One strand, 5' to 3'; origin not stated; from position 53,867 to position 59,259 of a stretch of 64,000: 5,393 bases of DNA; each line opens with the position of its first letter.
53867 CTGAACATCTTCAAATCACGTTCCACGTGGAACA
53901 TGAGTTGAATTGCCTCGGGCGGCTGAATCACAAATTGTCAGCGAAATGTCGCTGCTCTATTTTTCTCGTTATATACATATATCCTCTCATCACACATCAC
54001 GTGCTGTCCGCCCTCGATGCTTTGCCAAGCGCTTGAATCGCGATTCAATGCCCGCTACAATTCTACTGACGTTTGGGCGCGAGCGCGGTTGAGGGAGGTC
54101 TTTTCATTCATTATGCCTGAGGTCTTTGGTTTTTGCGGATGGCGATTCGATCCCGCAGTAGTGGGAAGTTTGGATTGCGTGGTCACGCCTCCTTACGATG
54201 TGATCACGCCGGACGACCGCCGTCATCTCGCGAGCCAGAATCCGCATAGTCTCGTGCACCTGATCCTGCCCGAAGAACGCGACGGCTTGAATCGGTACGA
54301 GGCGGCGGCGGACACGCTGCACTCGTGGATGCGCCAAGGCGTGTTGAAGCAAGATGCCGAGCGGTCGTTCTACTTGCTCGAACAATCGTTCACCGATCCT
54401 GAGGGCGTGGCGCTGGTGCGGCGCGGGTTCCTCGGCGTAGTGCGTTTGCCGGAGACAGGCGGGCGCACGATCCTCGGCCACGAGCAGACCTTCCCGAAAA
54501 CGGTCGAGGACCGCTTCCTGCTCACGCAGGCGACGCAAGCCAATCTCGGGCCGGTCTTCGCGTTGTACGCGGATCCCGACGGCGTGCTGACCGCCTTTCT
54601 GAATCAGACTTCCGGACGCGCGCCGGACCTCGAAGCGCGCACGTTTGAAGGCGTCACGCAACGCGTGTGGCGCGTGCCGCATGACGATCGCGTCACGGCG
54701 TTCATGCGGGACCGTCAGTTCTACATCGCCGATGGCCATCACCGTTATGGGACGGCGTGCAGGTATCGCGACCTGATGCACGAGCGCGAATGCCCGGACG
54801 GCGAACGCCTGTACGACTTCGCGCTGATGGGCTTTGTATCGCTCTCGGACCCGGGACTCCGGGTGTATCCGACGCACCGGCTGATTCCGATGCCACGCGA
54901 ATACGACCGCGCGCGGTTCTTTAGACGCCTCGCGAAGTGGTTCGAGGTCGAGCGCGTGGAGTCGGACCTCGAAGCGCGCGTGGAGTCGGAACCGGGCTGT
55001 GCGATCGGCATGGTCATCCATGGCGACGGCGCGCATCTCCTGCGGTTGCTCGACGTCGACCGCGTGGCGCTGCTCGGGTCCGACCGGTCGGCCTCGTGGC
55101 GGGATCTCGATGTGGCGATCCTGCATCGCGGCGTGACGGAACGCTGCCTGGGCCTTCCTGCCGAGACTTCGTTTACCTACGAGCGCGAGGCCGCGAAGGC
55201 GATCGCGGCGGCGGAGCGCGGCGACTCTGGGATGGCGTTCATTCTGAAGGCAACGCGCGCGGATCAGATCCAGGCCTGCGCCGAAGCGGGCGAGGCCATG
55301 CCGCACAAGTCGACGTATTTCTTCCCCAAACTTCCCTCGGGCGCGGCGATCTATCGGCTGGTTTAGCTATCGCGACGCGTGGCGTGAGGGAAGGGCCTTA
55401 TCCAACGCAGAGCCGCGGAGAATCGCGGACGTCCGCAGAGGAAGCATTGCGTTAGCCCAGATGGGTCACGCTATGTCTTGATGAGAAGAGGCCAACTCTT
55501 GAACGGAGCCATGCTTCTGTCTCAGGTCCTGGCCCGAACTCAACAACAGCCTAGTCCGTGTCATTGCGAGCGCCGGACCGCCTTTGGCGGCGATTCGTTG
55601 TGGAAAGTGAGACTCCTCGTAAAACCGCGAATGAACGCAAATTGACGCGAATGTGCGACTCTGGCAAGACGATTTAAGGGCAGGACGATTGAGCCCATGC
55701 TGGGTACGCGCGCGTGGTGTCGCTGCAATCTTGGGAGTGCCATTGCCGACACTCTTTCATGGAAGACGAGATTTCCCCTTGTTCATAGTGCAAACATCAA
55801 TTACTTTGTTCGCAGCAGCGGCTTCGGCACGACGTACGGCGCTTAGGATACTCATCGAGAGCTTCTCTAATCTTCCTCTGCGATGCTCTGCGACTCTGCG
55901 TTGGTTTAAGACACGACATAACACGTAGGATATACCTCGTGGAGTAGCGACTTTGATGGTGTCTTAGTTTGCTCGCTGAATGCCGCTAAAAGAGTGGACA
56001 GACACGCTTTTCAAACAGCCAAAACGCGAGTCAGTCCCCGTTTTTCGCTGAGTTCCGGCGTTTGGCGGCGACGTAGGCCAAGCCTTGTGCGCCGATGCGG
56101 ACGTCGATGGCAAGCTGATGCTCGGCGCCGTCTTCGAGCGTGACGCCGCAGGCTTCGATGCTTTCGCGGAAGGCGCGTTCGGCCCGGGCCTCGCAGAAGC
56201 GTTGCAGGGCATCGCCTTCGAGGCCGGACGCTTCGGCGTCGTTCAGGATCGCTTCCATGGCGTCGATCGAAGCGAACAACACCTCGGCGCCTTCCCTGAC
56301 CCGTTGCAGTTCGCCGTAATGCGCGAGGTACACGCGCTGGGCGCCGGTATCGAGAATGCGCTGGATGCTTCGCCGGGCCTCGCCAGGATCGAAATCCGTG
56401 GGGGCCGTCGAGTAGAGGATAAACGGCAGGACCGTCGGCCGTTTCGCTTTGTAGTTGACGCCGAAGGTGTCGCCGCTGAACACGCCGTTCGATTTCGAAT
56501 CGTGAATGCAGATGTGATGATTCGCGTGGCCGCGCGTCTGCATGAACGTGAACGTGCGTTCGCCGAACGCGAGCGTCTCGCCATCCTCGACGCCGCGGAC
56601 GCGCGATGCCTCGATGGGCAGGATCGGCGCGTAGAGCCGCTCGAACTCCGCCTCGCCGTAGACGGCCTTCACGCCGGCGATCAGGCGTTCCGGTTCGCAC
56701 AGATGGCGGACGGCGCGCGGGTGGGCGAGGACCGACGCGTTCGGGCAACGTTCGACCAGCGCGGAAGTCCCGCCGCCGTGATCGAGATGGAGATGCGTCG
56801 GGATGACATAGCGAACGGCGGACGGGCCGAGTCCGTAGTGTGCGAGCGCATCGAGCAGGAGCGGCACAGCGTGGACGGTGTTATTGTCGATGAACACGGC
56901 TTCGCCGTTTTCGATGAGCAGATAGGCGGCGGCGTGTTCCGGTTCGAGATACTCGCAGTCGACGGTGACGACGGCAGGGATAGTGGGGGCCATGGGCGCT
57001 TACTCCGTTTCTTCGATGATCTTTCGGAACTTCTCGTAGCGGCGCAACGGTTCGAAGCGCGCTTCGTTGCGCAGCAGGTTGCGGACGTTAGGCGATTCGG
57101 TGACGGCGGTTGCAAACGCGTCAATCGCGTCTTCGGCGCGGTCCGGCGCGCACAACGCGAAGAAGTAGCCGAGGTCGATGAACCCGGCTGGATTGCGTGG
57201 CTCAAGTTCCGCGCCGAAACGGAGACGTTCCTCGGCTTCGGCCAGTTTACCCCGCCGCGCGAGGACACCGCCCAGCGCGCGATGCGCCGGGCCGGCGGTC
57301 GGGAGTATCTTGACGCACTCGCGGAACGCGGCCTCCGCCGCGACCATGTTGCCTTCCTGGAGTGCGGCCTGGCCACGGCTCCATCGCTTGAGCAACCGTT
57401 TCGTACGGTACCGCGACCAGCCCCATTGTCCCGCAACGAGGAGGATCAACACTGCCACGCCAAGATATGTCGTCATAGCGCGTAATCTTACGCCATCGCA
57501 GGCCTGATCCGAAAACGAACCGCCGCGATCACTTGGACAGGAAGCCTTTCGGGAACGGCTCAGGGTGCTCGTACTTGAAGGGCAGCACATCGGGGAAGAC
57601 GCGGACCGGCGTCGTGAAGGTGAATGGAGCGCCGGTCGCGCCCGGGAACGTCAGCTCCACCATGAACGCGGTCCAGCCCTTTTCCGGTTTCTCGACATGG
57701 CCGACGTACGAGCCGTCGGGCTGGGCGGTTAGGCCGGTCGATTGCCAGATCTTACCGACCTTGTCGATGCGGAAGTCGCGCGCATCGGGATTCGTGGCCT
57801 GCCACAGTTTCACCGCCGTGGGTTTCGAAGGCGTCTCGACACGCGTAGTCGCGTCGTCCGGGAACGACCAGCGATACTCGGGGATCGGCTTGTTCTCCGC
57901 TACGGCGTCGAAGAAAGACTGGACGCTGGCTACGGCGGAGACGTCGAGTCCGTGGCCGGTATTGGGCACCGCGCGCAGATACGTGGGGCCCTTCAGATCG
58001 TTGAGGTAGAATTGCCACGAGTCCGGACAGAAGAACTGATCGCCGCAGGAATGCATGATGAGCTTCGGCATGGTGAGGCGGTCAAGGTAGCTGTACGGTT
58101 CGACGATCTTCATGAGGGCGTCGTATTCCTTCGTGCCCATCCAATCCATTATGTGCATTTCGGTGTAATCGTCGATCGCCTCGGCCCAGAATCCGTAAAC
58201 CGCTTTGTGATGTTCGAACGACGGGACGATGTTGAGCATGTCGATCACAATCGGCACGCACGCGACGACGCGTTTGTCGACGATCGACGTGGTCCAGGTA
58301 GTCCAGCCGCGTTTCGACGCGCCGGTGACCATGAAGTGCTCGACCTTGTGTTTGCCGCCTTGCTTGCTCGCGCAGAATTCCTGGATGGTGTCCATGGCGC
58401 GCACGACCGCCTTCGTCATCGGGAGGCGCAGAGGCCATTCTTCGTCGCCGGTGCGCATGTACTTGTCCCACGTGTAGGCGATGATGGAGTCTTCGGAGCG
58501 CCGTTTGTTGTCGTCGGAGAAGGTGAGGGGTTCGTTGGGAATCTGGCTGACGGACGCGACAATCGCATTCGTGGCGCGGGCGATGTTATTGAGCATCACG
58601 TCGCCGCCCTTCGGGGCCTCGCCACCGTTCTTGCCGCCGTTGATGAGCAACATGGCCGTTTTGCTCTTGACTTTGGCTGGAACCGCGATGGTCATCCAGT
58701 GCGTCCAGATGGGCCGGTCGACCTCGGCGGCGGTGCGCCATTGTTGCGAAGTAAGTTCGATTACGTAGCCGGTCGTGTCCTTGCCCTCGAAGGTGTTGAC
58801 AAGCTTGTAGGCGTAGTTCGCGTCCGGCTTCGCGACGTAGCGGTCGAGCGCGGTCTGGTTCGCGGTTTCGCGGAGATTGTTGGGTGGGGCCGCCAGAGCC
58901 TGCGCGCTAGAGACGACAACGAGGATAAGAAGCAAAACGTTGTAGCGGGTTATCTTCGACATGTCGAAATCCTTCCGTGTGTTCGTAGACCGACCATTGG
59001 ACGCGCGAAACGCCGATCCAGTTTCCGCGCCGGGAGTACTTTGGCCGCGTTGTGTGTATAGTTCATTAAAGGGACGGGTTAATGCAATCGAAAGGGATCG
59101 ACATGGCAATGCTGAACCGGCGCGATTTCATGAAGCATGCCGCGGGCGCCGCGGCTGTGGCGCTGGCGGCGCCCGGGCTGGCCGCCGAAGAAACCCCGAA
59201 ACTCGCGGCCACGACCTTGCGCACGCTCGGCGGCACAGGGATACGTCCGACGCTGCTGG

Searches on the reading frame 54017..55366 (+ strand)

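Call 86: search_protein_families(library=pfam, proteins=[window:54017-55366:+], max_evalue=0.00001)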
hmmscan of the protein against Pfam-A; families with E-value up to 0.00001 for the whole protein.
window:54017-55366:+ (449 aa): 1 family
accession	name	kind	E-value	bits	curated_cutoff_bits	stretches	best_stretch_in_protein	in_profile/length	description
PF06245.16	DUF1015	-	4.8e-77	259.5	25.8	1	39-366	4-324/325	Protein of unknown function (DUF1015)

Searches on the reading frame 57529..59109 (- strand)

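Call 86: search_protein_families(library=pfam, proteins=[window:57529-59109:-], max_evalue=0.00001)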
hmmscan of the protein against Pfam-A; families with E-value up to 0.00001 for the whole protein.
window:57529-59109:- (526 aa): 1 family
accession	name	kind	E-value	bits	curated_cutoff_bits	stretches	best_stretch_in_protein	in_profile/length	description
PF10142.15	PhoPQ_related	-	6.7e-129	430.2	20.3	1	88-447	1-367/367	PhoPQ-activated pathogenicity-related protein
